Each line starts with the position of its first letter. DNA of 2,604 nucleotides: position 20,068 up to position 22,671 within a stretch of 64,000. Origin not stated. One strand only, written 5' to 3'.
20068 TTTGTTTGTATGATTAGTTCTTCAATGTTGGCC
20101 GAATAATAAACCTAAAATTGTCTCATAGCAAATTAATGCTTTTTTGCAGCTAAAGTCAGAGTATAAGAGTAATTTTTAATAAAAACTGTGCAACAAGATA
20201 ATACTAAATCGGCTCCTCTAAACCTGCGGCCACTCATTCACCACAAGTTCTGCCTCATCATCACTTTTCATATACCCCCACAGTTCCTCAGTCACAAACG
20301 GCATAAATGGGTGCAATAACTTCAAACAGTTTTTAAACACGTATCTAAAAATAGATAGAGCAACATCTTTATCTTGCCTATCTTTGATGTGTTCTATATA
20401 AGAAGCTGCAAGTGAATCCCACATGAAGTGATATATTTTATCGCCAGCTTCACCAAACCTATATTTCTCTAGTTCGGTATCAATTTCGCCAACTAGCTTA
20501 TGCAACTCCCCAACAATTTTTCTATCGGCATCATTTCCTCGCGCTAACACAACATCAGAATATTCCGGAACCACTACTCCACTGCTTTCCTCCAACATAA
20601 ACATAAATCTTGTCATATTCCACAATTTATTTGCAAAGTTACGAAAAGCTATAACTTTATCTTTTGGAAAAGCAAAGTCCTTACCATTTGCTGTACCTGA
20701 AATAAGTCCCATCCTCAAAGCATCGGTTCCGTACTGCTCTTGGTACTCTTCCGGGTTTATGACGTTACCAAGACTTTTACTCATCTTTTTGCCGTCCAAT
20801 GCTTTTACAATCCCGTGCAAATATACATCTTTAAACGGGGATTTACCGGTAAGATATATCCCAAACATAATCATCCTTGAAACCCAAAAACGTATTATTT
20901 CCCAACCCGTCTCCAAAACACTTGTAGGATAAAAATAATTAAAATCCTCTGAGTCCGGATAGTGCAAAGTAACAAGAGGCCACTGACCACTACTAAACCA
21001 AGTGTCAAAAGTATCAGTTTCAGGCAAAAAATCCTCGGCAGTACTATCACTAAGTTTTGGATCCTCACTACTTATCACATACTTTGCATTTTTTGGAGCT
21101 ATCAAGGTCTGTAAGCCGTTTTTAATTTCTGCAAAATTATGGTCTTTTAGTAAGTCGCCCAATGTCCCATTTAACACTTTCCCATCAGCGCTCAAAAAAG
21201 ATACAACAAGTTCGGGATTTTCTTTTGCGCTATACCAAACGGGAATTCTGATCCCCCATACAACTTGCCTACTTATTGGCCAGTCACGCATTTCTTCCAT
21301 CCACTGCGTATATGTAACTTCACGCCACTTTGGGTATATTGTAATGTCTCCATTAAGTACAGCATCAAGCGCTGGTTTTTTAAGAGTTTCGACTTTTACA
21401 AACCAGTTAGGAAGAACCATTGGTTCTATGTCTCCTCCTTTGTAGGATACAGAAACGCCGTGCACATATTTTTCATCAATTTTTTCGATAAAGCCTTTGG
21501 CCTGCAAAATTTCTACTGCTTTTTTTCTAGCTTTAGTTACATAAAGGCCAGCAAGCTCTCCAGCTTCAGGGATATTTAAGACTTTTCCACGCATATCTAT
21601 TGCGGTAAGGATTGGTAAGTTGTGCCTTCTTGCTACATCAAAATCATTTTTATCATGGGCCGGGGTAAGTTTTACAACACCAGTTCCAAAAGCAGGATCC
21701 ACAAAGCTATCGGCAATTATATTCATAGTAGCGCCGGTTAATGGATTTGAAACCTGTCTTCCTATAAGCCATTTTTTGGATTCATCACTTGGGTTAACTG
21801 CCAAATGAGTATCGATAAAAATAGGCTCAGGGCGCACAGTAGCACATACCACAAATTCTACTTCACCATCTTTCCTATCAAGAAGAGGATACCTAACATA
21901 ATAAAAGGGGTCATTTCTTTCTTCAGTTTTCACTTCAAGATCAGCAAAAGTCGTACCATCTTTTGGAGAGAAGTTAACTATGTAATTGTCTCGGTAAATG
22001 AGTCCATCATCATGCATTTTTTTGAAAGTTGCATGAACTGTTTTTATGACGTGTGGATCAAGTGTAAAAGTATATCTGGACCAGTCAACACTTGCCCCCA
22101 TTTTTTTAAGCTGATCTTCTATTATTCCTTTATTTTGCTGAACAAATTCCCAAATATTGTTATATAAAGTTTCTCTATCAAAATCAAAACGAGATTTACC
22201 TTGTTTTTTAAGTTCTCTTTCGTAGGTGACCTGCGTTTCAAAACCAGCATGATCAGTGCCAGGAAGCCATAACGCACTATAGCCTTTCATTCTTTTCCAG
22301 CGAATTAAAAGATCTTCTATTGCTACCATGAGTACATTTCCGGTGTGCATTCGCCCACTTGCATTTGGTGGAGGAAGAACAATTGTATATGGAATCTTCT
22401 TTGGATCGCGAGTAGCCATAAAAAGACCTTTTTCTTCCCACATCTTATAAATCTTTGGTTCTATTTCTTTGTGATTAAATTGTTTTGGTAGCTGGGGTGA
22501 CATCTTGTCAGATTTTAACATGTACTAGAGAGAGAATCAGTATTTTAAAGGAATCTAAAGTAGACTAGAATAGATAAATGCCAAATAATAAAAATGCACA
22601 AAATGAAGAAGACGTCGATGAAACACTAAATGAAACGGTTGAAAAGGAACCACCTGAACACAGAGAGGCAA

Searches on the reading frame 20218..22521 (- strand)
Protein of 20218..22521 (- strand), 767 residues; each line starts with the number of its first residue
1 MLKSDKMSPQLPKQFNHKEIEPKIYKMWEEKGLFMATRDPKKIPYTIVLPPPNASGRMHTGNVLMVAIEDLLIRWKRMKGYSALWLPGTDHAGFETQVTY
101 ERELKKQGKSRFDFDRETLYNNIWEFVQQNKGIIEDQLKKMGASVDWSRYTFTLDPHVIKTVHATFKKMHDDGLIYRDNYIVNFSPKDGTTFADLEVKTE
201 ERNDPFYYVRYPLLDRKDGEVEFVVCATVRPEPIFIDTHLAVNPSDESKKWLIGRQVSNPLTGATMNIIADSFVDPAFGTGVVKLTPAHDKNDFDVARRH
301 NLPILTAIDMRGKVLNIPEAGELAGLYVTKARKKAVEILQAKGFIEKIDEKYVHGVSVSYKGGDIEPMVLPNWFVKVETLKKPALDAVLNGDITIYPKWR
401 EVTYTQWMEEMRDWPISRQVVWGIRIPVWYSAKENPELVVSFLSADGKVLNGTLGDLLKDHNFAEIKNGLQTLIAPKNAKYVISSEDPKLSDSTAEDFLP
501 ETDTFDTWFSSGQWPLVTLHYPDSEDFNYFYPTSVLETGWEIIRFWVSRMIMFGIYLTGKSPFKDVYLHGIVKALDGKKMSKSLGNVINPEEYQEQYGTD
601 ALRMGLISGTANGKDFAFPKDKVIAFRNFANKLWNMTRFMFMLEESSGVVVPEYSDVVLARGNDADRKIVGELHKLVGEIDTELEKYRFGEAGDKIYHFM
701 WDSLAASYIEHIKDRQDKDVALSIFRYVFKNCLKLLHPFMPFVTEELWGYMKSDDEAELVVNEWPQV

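Call 62: search_protein_families(library=pfam, proteins=[window:20218-22521:-], max_evalue=0.01)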
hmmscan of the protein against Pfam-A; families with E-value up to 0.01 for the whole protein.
window:20218-22521:- (767 aa): 5 families
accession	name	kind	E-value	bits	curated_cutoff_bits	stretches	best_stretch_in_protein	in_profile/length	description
PF00133.28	tRNA-synt_1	-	2.2e-121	406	22.7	1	23-617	1-412/414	tRNA synthetases class I (I, L, M and V)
PF08264.19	Anticodon_1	-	1.8e-26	93.2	25.1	1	666-766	1-106/148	Anticodon-binding domain of tRNA ligase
PF09334.17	tRNA-synt_1g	-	1.2e-23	83.9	20.1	2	51-199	7-137/391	tRNA synthetases class I (M)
PF13603.12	tRNA-synt_1_2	-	1.7e-09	37.9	25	1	252-317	84-149/185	Leucyl-tRNA synthetase, editing domain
PF01406.26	tRNA-synt_1e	-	0.00055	19.8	27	1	562-608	236-282/301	tRNA synthetases class I (C) catalytic domain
